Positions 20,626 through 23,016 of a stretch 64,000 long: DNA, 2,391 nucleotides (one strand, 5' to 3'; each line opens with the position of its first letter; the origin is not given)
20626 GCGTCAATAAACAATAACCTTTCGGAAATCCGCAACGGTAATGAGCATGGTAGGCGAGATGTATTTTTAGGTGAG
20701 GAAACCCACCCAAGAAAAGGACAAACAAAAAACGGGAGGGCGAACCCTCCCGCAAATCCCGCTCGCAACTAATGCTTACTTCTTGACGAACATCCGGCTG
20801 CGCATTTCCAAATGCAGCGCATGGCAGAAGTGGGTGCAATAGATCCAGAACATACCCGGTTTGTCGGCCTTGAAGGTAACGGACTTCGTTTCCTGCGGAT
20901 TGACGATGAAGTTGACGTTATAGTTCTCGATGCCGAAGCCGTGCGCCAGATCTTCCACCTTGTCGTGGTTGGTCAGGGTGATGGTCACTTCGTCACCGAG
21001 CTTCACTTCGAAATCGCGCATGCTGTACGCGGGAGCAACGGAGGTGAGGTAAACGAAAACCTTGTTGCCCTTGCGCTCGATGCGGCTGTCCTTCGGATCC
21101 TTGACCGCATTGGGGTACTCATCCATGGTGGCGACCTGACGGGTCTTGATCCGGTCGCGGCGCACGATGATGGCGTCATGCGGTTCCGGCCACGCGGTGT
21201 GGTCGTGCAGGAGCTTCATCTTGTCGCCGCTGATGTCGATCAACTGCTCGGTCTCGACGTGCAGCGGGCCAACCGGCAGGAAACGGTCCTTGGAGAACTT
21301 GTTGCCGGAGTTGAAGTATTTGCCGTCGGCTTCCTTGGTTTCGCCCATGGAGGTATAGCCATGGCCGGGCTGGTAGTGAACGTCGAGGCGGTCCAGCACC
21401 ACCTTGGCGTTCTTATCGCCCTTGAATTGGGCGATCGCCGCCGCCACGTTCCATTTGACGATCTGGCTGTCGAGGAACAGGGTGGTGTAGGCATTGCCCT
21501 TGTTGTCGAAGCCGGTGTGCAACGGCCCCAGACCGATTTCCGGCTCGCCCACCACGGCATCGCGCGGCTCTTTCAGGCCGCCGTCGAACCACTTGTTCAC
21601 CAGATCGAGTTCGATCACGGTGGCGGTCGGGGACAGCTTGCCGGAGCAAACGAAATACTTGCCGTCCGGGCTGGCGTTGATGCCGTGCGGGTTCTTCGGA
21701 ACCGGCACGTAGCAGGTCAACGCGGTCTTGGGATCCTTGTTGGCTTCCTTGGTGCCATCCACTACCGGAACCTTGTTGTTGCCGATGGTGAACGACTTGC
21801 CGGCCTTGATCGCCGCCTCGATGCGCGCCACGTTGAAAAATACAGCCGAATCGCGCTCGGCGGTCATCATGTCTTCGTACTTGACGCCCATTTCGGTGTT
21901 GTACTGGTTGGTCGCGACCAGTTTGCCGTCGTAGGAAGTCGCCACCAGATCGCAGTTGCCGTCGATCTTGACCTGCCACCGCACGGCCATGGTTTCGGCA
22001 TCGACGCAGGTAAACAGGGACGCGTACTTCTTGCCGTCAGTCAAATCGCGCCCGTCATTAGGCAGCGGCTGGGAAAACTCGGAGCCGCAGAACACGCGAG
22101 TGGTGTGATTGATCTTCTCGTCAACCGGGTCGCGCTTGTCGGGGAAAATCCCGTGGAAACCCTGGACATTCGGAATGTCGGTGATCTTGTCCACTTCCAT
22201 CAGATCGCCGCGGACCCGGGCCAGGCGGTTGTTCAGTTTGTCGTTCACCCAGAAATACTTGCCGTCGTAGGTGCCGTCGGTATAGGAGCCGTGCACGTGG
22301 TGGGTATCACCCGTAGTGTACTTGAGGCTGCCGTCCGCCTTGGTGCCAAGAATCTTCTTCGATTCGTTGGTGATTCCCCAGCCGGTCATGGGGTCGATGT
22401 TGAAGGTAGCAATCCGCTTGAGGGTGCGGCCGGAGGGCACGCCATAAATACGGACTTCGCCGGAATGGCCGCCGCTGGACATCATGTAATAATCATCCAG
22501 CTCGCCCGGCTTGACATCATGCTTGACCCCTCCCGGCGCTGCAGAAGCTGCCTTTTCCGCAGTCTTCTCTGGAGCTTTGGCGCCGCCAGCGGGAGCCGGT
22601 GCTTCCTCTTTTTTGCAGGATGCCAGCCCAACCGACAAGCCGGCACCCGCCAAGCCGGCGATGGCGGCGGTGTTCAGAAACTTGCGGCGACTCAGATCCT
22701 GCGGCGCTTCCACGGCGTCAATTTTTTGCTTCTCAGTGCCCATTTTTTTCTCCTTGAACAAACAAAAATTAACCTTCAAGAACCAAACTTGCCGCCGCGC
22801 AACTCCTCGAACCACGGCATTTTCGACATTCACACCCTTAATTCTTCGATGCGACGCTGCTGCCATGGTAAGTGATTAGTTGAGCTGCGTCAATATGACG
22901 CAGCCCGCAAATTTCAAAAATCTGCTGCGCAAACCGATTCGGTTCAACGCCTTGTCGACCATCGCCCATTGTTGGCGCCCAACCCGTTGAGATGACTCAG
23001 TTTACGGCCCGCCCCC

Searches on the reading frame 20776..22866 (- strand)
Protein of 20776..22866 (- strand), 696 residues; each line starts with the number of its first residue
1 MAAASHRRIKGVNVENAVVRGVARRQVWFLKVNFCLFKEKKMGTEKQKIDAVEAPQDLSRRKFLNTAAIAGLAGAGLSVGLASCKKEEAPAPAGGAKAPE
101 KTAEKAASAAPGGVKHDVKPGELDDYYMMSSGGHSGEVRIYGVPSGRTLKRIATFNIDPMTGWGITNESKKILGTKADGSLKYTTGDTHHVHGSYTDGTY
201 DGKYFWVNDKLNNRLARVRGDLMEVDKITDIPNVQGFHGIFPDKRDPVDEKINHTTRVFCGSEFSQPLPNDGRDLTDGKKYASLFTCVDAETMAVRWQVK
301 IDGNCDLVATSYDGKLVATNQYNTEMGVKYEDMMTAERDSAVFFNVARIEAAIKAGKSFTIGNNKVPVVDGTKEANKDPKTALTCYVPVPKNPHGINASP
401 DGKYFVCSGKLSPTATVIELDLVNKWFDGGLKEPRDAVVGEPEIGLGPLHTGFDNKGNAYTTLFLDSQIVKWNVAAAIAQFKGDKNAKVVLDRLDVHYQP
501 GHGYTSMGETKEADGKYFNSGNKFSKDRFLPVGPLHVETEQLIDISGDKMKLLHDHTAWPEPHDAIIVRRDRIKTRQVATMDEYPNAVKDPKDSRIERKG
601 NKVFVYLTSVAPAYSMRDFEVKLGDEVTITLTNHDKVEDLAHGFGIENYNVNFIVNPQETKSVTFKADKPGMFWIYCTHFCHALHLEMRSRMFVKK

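Call 70: search_protein_families(library=ncbifam, proteins=[window:20776-22866:-], max_evalue=1e-10)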
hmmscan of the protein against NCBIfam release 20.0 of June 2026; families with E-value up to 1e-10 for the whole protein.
window:20776-22866:- (696 aa): 3 families
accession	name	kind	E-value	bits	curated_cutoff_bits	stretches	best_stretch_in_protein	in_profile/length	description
TIGR04244.1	nitrous_NosZ_RR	equivalog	1.3e-296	985.3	625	1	57-695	1-627/627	TAT-dependent nitrous-oxide reductase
TIGR04246.1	nitrous_NosZ_Gp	equivalog_domain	5.3e-140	467.4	625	1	117-695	5-577/578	Sec-dependent nitrous-oxide reductase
NF052460.1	L-NosZ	equivalog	3e-45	154.6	700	2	386-582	169-335/480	clade III lactonase-type nitrous-oxide reductase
